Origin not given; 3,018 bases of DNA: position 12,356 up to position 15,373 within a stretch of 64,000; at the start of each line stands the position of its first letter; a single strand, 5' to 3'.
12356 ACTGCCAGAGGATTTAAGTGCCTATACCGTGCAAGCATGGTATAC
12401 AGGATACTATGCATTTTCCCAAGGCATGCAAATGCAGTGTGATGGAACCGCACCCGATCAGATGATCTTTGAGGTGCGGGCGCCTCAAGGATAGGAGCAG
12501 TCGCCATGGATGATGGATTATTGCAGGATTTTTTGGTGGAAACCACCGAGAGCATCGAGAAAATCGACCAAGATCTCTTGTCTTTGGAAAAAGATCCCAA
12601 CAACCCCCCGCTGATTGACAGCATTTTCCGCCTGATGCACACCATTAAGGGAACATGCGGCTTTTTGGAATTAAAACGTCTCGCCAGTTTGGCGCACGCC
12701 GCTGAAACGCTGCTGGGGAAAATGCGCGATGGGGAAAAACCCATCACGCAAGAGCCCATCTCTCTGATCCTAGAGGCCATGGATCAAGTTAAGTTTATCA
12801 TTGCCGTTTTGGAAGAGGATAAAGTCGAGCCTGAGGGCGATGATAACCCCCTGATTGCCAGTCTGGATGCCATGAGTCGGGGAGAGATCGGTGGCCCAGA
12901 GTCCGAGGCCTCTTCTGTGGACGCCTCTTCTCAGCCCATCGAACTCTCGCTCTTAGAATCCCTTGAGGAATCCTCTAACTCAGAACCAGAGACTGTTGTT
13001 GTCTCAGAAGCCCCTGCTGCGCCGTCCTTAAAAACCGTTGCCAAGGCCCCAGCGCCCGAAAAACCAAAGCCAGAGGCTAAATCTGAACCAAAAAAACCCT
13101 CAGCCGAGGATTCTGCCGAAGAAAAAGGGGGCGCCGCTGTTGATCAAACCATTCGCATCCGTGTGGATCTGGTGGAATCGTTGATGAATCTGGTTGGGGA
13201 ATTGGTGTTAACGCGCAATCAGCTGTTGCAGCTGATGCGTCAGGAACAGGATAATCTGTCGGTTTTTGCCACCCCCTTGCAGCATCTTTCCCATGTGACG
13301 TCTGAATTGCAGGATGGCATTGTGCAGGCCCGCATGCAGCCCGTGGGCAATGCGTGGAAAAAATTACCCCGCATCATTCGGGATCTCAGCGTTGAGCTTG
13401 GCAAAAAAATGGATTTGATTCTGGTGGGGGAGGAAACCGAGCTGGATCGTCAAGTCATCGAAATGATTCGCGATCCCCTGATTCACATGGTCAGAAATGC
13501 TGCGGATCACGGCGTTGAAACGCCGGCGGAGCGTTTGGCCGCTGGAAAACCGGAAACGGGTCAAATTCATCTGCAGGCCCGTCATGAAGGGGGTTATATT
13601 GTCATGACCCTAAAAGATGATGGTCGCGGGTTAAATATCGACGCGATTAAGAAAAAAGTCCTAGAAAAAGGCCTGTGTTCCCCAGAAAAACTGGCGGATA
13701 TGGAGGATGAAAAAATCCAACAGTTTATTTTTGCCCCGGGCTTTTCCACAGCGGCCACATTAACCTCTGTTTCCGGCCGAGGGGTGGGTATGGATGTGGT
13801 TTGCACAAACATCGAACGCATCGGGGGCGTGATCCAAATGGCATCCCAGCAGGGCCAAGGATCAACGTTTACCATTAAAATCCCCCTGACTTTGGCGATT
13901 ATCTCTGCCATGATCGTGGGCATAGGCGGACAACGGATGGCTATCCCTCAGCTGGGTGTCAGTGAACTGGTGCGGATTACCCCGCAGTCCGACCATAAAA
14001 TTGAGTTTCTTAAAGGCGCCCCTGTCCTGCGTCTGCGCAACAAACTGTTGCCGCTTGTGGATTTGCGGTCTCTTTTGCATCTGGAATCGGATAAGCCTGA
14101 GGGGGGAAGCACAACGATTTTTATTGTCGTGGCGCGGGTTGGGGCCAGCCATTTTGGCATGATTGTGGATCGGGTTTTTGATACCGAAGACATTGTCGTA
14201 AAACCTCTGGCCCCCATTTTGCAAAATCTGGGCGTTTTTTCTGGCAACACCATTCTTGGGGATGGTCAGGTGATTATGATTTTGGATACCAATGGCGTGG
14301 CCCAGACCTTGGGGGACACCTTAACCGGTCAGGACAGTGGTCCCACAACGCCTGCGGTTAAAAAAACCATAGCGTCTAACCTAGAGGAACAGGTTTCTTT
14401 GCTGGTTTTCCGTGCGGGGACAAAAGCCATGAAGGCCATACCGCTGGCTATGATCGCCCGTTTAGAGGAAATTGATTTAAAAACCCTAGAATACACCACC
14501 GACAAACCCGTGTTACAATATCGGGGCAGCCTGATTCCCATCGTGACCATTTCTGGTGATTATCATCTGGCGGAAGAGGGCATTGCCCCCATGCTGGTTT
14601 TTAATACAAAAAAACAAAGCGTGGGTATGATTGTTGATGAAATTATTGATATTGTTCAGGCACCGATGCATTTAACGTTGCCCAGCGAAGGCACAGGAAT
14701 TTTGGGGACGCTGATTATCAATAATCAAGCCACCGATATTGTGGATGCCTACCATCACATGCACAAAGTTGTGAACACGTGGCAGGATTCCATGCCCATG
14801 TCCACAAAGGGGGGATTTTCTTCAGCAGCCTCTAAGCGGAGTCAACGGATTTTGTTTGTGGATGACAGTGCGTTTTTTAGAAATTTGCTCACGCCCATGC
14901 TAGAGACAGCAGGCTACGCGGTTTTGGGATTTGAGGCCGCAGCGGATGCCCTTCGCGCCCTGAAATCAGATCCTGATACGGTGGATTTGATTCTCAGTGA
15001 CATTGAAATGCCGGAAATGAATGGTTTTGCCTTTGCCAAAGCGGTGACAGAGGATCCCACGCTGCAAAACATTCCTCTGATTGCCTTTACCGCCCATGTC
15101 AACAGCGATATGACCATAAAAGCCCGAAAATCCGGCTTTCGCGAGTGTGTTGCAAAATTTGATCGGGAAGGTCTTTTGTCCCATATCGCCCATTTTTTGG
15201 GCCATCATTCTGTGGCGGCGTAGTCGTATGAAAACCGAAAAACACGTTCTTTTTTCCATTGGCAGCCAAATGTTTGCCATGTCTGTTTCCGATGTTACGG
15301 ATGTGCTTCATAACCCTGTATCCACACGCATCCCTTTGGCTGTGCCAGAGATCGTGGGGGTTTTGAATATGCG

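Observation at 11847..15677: Non-canonical che-like phosphorelay: ChpT-type histidine phosphotransferase directly upstream of a CheA(two CheW domains)-receiver hybrid and CheW, with no MCP, CheY, CheB or CheR nearby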

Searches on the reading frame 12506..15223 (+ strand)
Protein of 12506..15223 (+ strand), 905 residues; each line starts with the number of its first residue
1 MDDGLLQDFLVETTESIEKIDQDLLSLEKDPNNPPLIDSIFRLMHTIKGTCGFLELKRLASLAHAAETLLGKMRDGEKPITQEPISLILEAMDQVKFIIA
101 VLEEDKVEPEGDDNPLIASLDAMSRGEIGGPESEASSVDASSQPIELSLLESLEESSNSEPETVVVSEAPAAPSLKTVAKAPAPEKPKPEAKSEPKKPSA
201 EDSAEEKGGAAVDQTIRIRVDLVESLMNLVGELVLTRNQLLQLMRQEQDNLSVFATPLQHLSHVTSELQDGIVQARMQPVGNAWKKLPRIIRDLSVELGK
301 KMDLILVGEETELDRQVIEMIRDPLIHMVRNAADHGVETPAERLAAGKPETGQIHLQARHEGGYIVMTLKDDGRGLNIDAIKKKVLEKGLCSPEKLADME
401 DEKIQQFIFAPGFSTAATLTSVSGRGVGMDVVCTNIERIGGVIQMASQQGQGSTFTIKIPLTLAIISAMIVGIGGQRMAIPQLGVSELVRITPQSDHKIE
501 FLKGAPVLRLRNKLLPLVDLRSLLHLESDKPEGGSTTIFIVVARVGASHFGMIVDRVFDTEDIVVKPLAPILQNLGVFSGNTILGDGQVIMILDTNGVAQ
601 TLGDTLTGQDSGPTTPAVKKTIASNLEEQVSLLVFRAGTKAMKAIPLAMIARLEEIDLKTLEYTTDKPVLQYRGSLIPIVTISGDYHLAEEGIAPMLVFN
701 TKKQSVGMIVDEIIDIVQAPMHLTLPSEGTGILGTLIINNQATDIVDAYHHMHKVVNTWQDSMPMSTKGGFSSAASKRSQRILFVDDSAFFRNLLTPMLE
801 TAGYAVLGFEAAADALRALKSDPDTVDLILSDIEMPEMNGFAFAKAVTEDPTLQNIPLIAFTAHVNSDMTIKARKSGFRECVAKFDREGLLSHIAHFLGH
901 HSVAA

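Call 4: search_protein_families(library=ncbifam, proteins=[window:12506-15223:+], max_evalue=0.01)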
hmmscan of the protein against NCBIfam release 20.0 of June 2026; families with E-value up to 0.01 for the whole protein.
window:12506-15223:+ (905 aa): 87 families (the best 25 are shown)
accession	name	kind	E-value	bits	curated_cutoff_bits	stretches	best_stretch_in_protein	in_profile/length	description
NF041336.1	CheA_Halo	equivalog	1.1e-120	404.3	950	2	190-596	269-664/666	chemotaxis protein CheA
NF007835.0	PRK10547.1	equivalog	7.5e-102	342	793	2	177-597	240-655/670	chemotaxis protein CheA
NF008099.0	PRK10841.1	equivalog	1.4e-19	69.4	920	2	771-884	816-925/949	two-component system sensor histidine kinase RcsC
NF008318.0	PRK11107.1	equivalog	6.1e-18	64.3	890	2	747-897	634-784/920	two-component sensor histidine kinase BarA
NF011874.0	PRK15347.1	equivalog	8.7e-18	63.7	852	2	781-884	692-795/921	two component system sensor kinase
TIGR02956.1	TMAO_torS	equivalog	9.9e-18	63.6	676.5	2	778-899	700-821/967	TMAO reductase system sensor histidine kinase/response regulator TorS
NF008302.0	PRK11091.1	equivalog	9.7e-16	57.1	838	2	776-884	522-628/779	aerobic respiration two-component sensor histidine kinase ArcB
NF046020.1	HisKinCckABruc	equivalog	1.8e-14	52.6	1000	2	779-849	749-819/868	cell cycle histidine kinase CckA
NF008543.0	PRK11466.1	equivalog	5.9e-14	50.9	982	1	770-900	672-800/914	TMAO reductase system sensor histidine kinase/response regulator TorS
NF038297.2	hybrid_HK_HrmK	equivalog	1e-13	50.8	725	2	768-864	479-573/607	hybrid histidine kinase/response regulator HrmK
NF046026.1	HisKinCckACaul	equivalog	3.2e-13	48.7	1000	1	780-865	559-642/678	cell cycle histidine kinase CckA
TIGR01818.1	ntrC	equivalog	1.1e-12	47.5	558.6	1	782-895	1-111/463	nitrogen regulation protein NR(I)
NF053854.1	RespRegPhoBBctds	equivalog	1.8e-12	47.1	270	1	782-877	1-93/225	two-component system response regulator PhoB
NF007135.0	PRK09581.1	equivalog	5.9e-12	45.1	474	1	780-881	3-102/457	PleD family two-component system response regulator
NF001965.0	PRK00742.1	subfamily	6.6e-12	45.3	293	1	780-886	4-109/357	chemotaxis-specific protein-glutamate methyltransferase CheB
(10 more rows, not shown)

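Call 5: search_protein_families(library=pfam, proteins=[window:12506-15223:+], max_evalue=0.01)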
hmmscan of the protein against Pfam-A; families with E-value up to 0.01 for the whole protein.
window:12506-15223:+ (905 aa): 5 families
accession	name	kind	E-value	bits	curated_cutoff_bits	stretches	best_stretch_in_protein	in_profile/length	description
PF01584.24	CheW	-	6.9e-33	113.6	23.5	2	468-600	2-135/138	CheW-like domain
PF00072.30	Response_reg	-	4.7e-19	69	30.2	1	782-893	1-109/111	Response regulator receiver domain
PF01627.28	Hpt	-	1.9e-16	60.5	24.6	1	5-95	2-81/84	Hpt domain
PF02518.31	HATPase_c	-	6.6e-16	59.2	26.4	1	323-462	4-110/111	Histidine kinase-, DNA gyrase B-, and HSP90-like ATPase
PF02895.20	H-kinase_dim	-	2.6e-13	50.7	23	1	214-274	2-67/68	Signal transducing histidine kinase, homodimeric domain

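Call 18: find_homologous_proteins(query=window:12506-15223:+, max_evalue=1e-20)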
Query window:12506-15223:+ (905 aa): 8000 proteins with E <= 1e-20 among 8000 candidates; the best 120 are listed.
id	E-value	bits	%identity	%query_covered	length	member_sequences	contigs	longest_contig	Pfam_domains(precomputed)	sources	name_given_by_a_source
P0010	0.0e+0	1938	98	100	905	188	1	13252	PF02895.21,PF01584.25,PF02518.32,PF00072.31,PF01627.29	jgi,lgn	jgi:two-component system chemotaxis sensor kinase CheA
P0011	0.0e+0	1659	85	100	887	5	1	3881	PF02895.21,PF01584.25,PF02518.32,PF00072.31,PF01627.29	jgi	jgi:two-component system chemotaxis sensor kinase CheA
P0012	1.8e-289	981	53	100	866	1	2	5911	PF02895.21,PF01584.25,PF02518.32,PF00072.31,PF01627.29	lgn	-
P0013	1.4e-288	978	54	99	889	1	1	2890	PF02895.21,PF01584.25,PF02518.32,PF00072.31,PF01627.29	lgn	-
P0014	1.9e-284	964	51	100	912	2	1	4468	PF02895.21,PF01584.25,PF02518.32,PF00072.31,PF01627.29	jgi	jgi:two-component system chemotaxis sensor kinase CheA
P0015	3.0e-282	957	52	100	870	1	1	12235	PF02895.21,PF01584.25,PF02518.32,PF00072.31,PF01627.29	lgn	-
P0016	7.6e-282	956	50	99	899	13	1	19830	PF02895.21,PF01584.25,PF02518.32,PF00072.31,PF01627.29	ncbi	ncbi:MAG: chemotaxis protein CheW [Holosporales bacterium]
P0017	3.0e-281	954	53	99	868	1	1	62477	PF02895.21,PF01584.25,PF02518.32,PF00072.31,PF01627.29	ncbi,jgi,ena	jgi:two-component system chemotaxis sensor kinase CheA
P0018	2.3e-280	951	53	100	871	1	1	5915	PF02895.21,PF01584.25,PF02518.32,PF00072.31,PF01627.29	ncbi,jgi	jgi:two-component system chemotaxis sensor kinase CheA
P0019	3.0e-279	947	50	100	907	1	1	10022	PF02895.21,PF01584.25,PF02518.32,PF00072.31,PF01627.29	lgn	-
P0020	5.0e-279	946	51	100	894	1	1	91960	PF02895.21,PF01584.25,PF02518.32,PF00072.31,PF01627.29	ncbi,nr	ncbi:MAG: chemotaxis protein CheW [Rhodospirillales bacterium]|nr:chemotaxis protein CheW [Rhodospir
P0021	2.5e-278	944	55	77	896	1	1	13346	PF02895.21,PF01584.25,PF02518.32,PF00072.31,PF01627.29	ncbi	-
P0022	3.4e-278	944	51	100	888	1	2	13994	PF02895.21,PF01584.25,PF02518.32,PF00072.31,PF01627.29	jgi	-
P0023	3.5e-278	944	51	100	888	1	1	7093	PF02895.21,PF01584.25,PF02518.32,PF00072.31,PF01627.29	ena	-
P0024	4.7e-278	943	54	75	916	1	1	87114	PF02895.21,PF01584.25,PF02518.32,PF00072.31,PF01627.29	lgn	-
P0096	1.2e-269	915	50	99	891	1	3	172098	PF02895.21,PF01584.25,PF02518.32,PF00072.31,PF01627.29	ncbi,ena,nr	ncbi:MAG: chemotaxis protein CheW [Magnetospirillum sp.]|nr:chemotaxis protein CheW [Magnetospirillu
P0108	3.7e-269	914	49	99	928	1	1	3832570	PF02895.21,PF01584.25,PF02518.32,PF00072.31,PF01627.29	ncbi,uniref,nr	ncbi:chemotaxis protein CheW [Terasakiella sp. SH-1]|uniref:hybrid sensor histidine kinase/response 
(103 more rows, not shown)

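Call 29: find_encoding_contigs(protein=P0108, flank=8000, max_places=1)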
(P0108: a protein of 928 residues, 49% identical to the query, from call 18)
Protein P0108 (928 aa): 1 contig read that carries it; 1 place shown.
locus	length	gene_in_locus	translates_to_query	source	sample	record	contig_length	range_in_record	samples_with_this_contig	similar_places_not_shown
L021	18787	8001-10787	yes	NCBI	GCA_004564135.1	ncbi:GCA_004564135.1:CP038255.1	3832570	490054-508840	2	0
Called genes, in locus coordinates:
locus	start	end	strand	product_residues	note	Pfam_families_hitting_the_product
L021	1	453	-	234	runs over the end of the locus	PF01411:tRNA-synt_2c, PF07973:tRNA_SAD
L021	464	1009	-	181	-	PF01810:LysE (weak)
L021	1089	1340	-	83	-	PF06568:YjiS-like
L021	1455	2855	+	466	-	PF00392:GntR, PF00155:Aminotran_1_2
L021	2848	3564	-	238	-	PF04172:LrgB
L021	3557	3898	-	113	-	PF03788:LrgA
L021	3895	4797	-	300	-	PF00126:HTH_1, PF03466:LysR_substrate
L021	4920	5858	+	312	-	PF00072:Response_reg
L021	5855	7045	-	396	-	PF10649:DUF2478, PF03266:NTPase_1 (weak), PF04016:DUF364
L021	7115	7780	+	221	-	PF10090:HPTransfase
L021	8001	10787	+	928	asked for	PF01627:Hpt, PF02895:H-kinase_dim, PF02518:HATPase_c, PF01584:CheW, PF00072:Response_reg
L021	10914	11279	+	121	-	PF00072:Response_reg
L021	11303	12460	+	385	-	PF00072:Response_reg, PF01339:CheB_methylest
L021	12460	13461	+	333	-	PF03705:CheR_N, PF01739:CheR, PF08242:Methyltransf_12 (weak)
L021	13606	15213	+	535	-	-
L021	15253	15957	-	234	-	PF00072:Response_reg, PF00486:Trans_reg_C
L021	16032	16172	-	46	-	-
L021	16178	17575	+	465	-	PF02874:ATP-synt_ab_N (weak), PF00006:ATP-synt_ab, PF18269:T3SS_ATPase_C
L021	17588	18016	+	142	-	PF02050:FliJ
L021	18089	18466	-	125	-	PF14489:QueF (weak)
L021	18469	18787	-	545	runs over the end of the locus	-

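Call 30: find_encoding_contigs(protein=P0096, flank=8000, max_places=1)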
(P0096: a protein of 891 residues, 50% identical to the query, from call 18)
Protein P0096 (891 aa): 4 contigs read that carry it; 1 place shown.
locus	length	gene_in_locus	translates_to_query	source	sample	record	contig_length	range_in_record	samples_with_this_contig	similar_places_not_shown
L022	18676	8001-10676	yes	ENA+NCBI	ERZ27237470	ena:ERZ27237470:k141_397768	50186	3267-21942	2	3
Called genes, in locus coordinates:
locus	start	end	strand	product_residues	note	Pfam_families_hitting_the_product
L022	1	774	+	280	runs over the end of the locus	PF01678:DAP_epimerase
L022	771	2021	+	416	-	PF00919:UPF0004, PF04055:Radical_SAM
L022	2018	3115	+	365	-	PF02881:SRP54_N, PF13401:AAA_22 (faint), PF25199:nSTAND_NTPase5 (weak), PF13191:AAA_16, PF13604:AAA_30 (weak), PF00448:SRP54, PF13207:AAA_17 (weak)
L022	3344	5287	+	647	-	PF16177:ACAS_N, PF00501:AMP-binding, PF13193:AMP-binding_C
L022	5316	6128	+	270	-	PF00561:Abhydrolase_1, PF12146:Hydrolase_4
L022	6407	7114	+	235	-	-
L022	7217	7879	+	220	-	PF10090:HPTransfase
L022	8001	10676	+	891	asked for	PF01627:Hpt, PF02895:H-kinase_dim, PF02518:HATPase_c, PF01584:CheW, PF00072:Response_reg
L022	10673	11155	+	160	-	PF01584:CheW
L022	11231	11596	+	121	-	PF00072:Response_reg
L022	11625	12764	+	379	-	PF00072:Response_reg, PF01339:CheB_methylest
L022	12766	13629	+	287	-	PF03705:CheR_N, PF13847:Methyltransf_31 (faint), PF01739:CheR, PF08241:Methyltransf_11 (faint), PF08242:Methyltransf_12 (faint), PF13649:Methyltransf_25 (faint)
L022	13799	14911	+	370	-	-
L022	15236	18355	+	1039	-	PF00072:Response_reg, PF08448:PAS_4, PF00512:HisKA, PF08448:PAS_4, PF00989:PAS, PF13426:PAS_9, PF00990:GGDEF, PF00563:EAL, +2 more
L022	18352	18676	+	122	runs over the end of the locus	PF00072:Response_reg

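Call 31: find_encoding_contigs(protein=P0016, flank=8000, max_places=1)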
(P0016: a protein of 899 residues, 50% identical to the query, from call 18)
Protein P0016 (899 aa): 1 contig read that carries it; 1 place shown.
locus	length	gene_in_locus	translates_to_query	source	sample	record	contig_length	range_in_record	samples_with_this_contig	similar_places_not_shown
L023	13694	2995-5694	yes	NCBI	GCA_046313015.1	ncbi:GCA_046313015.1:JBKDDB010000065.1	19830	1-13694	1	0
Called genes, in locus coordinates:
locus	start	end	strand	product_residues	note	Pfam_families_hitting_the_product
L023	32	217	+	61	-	-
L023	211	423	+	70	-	PF05509:TraY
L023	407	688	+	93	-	PF05016:ParE_toxin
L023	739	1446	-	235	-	PF18912:DZR_2, PF00156:Pribosyltran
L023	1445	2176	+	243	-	PF13489:Methyltransf_23 (weak), PF08242:Methyltransf_12 (weak), PF08241:Methyltransf_11, PF13649:Methyltransf_25 (faint)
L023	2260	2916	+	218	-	PF10090:HPTransfase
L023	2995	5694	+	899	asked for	PF01627:Hpt, PF02895:H-kinase_dim, PF02518:HATPase_c, PF01584:CheW, PF00072:Response_reg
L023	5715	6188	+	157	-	PF01584:CheW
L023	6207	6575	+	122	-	PF00072:Response_reg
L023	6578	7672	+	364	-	PF00072:Response_reg, PF01339:CheB_methylest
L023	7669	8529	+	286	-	PF03705:CheR_N, PF01739:CheR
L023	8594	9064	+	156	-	PF12844:HTH_19 (weak), PF13560:HTH_31 (weak), PF01381:HTH_3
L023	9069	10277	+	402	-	PF00155:Aminotran_1_2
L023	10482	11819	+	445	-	PF00006:ATP-synt_ab, PF18269:T3SS_ATPase_C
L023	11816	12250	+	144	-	-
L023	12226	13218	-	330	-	PF01073:3Beta_HSD (weak), PF01370:Epimerase, PF02719:Polysacc_synt_2 (weak), PF04321:RmlD_sub_bind, PF07993:NAD_binding_4 (faint), PF16363:GDP_Man_Dehyd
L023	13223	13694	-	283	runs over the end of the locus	PF03824:NicO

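Call 67: search_protein_families(library=ncbifam, proteins=[L021:10395-10784:+], max_evalue=1e-8)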
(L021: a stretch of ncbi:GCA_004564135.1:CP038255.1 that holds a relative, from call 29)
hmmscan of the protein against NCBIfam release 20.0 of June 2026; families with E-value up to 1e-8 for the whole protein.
L021:10395-10784:+ (130 aa): 45 families (the best 25 are shown)
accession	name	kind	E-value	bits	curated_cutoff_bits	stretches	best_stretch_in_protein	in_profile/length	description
NF053854.1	RespRegPhoBBctds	equivalog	2.9e-18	66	270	1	13-114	1-100/225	two-component system response regulator PhoB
NF011874.0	PRK15347.1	equivalog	3.3e-16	58.5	852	1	12-114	692-795/921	two component system sensor kinase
NF007135.0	PRK09581.1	equivalog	7.6e-16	58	474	1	12-114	4-105/457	PleD family two-component system response regulator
TIGR02154.1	PhoB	equivalog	1.6e-15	57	296.2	1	11-114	3-105/226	phosphate regulon transcriptional regulator PhoB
NF008099.0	PRK10841.1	equivalog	1.2e-14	53.1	920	1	12-114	826-925/949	two-component system sensor histidine kinase RcsC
NF007969.0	PRK10693.1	equivalog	2e-14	53.3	329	1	9-111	6-105/337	two-component system response regulator RssB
NF045944.1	ResRegRpaBCyano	equivalog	3.1e-14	52.9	330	1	14-114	1-97/229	response regulator transcription factor RpaB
NF041866.1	EpsW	equivalog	3.5e-14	52.5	200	1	13-114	8-110/131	exopolysaccharide biosynthesis response regulator EpsW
TIGR02956.1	TMAO_torS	equivalog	5.4e-14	51.3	676.5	1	8-128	699-820/967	TMAO reductase system sensor histidine kinase/response regulator TorS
NF008318.0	PRK11107.1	equivalog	9.1e-14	50.5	890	1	12-115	669-771/920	two-component sensor histidine kinase BarA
NF008296.0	PRK11083.1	equivalog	1e-12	48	273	1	11-114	4-103/228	two-component system response regulator CreB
NF041733.1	resp_reg_CseB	equivalog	8.3e-12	45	350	1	12-114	2-100/228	two-component system response regulator CseB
NF045717.1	DVU0259_DivK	exception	1e-11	45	160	1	12-128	4-116/117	DVU0259 family response regulator domain-containing protein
NF011695.0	PRK15115.1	equivalog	1e-11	44.3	763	1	12-128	8-122/445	two-component system response regulator GlrR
NF007005.1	PRK09468.1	equivalog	1.2e-11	44.5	331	1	12-117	5-108/237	osmolarity response regulator transcription factor OmpR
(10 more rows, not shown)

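Call 69: search_protein_families(library=pfam, proteins=[L021:13606-15213:+], max_evalue=0.001)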
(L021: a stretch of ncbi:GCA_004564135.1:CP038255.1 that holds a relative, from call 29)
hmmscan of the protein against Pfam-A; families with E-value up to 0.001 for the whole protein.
L021:13606-15213:+ (535 aa): 0 families

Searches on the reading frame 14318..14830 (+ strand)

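Call 69: search_protein_families(library=pfam, proteins=[window:14318-14830:+], max_evalue=0.001)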
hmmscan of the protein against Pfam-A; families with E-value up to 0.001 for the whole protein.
window:14318-14830:+ (171 aa): 1 family
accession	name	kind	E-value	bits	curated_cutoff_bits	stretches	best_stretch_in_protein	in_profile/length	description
PF01584.24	CheW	-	1.3e-07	31.8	23.5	1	28-135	2-121/138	CheW-like domain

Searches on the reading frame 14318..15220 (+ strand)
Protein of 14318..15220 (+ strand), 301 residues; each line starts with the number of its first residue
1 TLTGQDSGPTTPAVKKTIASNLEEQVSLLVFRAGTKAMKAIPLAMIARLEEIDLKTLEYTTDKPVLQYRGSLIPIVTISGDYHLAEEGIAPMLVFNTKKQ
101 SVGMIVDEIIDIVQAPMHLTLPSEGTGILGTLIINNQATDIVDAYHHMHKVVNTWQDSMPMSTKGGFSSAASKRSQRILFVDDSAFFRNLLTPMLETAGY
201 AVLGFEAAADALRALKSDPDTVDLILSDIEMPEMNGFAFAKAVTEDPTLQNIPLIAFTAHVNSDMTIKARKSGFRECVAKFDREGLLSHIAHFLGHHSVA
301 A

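Call 55: find_related_loci(query=A3, collection=metagenome_contigs, flank=10000)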
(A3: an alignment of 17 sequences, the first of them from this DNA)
Query A3 (301 aa) in metagenome_contigs; peptide patterns used: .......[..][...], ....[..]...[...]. (x = any residue, [..] = any of these).
600 stretches matched a pattern (row limit reached: there are more); 557 encode a relative of the query (tblastn E <= 1e-3); the best 80 are kept; 80 distinct loci.
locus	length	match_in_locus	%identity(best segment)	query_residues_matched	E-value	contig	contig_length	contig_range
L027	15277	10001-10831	43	23-300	5e-76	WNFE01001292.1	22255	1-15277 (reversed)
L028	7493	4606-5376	46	23-288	8e-76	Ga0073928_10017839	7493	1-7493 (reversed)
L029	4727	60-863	44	23-296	1e-74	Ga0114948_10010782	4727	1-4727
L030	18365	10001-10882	42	3-300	6e-73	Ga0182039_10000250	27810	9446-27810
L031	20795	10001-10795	44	27-298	3e-72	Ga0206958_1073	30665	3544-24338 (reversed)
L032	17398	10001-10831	43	19-301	6e-72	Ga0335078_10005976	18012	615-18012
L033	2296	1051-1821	42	23-288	2e-72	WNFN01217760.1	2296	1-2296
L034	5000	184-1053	42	2-301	1e-70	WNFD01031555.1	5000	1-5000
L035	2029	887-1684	43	20-292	2e-72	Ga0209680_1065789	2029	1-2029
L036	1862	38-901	41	4-300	4e-73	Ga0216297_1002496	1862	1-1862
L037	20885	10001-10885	41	3-301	6e-70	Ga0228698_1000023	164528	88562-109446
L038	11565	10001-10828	43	19-300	6e-70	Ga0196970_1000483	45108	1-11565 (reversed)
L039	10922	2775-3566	42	24-294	6e-69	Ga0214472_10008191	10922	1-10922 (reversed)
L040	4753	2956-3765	41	23-301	7e-69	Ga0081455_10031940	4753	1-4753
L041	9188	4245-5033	41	19-290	1e-68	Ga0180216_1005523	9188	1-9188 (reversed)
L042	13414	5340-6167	42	19-301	3e-68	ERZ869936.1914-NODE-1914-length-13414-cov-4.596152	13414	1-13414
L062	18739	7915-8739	42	20-301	2e-64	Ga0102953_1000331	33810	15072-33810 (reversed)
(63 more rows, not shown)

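Call 69: search_protein_families(library=pfam, proteins=[L062:3847-5784:-, L042:1385-3118:-, L031:9130-9696:+, L031:9566-10798:+, L031:7009-7746:+], max_evalue=0.001)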
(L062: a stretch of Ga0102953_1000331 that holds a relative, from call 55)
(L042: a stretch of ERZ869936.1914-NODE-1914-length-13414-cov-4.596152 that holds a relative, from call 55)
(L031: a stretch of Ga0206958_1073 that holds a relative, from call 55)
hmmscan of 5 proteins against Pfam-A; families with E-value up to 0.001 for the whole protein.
L062:3847-5784:- (645 aa): 0 families

L042:1385-3118:- (577 aa): 1 family
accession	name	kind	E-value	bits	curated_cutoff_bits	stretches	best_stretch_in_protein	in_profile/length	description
PF00528.27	BPD_transp_1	-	1.9e-12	47.8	26.4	2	94-281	3-174/184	Binding-protein-dependent transport system inner membrane component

L031:9130-9696:+ (188 aa): 1 family
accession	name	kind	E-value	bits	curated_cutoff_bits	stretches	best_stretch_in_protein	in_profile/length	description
PF01627.28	Hpt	-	3.2e-18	66.2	24.6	1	3-95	1-82/84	Hpt domain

L031:9566-10798:+ (410 aa): 2 families
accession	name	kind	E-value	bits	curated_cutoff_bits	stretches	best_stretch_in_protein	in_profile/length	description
PF01584.24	CheW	-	1.2e-25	90.1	23.5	2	25-119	40-136/138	CheW-like domain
PF00072.30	Response_reg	-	4e-20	72.5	30.2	1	291-401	1-109/111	Response regulator receiver domain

L031:7009-7746:+ (245 aa): 1 family
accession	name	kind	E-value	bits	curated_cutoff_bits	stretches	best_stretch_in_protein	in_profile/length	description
PF13577.12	SnoaL_4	-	1.8e-18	67.2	24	1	56-182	4-126/126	SnoaL-like domain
